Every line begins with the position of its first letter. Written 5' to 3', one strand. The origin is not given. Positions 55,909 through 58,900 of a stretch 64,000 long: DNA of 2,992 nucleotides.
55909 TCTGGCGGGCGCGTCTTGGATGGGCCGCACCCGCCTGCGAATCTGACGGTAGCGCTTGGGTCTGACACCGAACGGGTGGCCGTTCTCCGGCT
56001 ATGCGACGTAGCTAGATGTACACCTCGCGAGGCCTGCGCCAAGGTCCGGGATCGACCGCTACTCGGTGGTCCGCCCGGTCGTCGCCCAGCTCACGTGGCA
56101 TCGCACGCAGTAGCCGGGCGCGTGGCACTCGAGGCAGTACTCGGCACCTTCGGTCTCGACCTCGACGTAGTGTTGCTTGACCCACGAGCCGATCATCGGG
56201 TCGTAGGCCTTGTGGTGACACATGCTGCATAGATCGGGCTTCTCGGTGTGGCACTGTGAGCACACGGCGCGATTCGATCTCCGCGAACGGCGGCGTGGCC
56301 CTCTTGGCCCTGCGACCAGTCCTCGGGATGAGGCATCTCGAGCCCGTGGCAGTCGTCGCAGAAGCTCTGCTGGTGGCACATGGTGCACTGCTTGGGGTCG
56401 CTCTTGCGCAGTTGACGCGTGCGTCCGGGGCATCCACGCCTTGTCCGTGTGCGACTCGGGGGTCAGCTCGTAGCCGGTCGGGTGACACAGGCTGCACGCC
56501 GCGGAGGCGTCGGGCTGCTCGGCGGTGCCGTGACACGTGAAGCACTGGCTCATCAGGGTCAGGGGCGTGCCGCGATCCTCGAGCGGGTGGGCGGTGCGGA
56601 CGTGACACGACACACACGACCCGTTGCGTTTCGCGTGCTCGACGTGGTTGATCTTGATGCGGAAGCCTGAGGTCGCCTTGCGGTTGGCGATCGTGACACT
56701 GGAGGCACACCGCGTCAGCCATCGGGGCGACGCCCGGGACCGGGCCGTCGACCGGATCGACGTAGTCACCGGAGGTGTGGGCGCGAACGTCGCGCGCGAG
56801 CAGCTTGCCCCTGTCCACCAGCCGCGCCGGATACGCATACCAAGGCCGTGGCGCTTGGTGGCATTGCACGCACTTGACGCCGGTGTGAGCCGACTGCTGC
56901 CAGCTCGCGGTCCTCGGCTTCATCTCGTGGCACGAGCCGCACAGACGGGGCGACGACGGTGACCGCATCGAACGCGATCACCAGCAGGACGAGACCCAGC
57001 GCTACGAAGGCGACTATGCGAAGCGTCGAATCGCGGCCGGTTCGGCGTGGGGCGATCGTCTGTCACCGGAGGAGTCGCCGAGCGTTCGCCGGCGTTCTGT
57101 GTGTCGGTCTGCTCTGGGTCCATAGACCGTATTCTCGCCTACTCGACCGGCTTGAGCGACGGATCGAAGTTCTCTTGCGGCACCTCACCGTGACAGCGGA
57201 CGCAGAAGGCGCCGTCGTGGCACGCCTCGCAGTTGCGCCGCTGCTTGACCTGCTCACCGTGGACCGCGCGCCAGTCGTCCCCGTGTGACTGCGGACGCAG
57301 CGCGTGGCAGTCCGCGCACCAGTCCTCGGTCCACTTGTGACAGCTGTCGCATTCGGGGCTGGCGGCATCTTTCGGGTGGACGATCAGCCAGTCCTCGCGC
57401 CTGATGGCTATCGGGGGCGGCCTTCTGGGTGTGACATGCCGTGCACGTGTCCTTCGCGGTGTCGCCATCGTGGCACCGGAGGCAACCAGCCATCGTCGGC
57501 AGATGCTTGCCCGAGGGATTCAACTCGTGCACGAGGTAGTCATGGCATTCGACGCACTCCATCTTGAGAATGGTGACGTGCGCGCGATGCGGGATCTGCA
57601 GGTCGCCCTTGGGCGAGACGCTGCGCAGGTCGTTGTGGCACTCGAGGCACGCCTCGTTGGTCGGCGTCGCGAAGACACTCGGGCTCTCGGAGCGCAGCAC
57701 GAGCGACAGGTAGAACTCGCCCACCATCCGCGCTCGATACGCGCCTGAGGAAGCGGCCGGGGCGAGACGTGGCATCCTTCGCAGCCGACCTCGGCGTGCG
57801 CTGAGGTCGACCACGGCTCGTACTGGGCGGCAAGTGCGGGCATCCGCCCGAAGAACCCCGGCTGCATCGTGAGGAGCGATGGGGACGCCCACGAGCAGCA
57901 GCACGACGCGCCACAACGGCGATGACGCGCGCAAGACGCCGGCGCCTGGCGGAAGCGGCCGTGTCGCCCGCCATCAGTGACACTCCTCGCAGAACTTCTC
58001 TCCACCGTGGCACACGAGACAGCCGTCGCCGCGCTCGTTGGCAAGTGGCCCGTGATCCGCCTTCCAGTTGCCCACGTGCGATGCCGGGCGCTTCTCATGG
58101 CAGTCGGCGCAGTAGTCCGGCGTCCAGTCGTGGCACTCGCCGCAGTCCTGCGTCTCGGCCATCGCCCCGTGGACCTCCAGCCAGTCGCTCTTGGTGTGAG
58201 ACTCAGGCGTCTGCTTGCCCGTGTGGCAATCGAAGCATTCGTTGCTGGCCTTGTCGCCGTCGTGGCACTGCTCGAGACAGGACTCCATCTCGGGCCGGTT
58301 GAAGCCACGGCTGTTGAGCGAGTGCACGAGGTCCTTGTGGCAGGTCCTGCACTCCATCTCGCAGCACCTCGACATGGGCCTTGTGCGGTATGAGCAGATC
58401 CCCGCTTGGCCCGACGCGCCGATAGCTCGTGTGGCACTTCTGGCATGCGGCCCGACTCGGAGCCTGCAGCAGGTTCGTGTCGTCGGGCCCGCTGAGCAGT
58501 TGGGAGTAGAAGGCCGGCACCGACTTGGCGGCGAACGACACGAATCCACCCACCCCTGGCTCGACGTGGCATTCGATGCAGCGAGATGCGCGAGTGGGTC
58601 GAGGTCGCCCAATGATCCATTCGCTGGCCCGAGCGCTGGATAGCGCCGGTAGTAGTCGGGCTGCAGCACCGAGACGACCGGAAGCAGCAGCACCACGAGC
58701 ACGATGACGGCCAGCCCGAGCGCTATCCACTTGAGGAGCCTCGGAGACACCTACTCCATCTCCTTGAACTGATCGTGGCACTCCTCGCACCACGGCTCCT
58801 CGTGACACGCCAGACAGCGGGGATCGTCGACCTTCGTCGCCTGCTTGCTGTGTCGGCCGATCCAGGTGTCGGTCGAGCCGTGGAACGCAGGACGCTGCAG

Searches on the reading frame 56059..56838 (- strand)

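Call 100: search_protein_families(library=pfam, max_evalue=0.001, proteins=[window:56059-56838:-])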
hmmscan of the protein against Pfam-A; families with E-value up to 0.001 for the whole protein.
window:56059-56838:- (259 aa): 1 family
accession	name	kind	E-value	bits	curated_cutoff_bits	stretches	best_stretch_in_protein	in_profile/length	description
PF14522.11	Cytochrome_C7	-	6.9e-07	29.4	24.8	1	63-119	3-66/67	Cytochrome c7 and related cytochrome c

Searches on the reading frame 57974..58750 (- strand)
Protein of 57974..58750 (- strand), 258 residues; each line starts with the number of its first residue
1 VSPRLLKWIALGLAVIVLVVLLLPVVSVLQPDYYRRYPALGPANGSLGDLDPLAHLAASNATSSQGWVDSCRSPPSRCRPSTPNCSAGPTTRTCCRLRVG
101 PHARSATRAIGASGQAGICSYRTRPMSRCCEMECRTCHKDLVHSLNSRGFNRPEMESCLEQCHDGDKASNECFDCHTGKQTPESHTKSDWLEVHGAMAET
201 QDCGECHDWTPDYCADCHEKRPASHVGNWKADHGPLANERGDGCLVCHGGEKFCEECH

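Call 100: search_protein_families(library=pfam, max_evalue=0.001, proteins=[window:57974-58750:-])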
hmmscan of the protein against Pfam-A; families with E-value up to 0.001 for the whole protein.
window:57974-58750:- (258 aa): 1 family
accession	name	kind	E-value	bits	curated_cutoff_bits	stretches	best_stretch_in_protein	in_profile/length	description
PF14522.11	Cytochrome_C7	-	4.7e-05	23.6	24.8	0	131-208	13-67/67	Cytochrome c7 and related cytochrome c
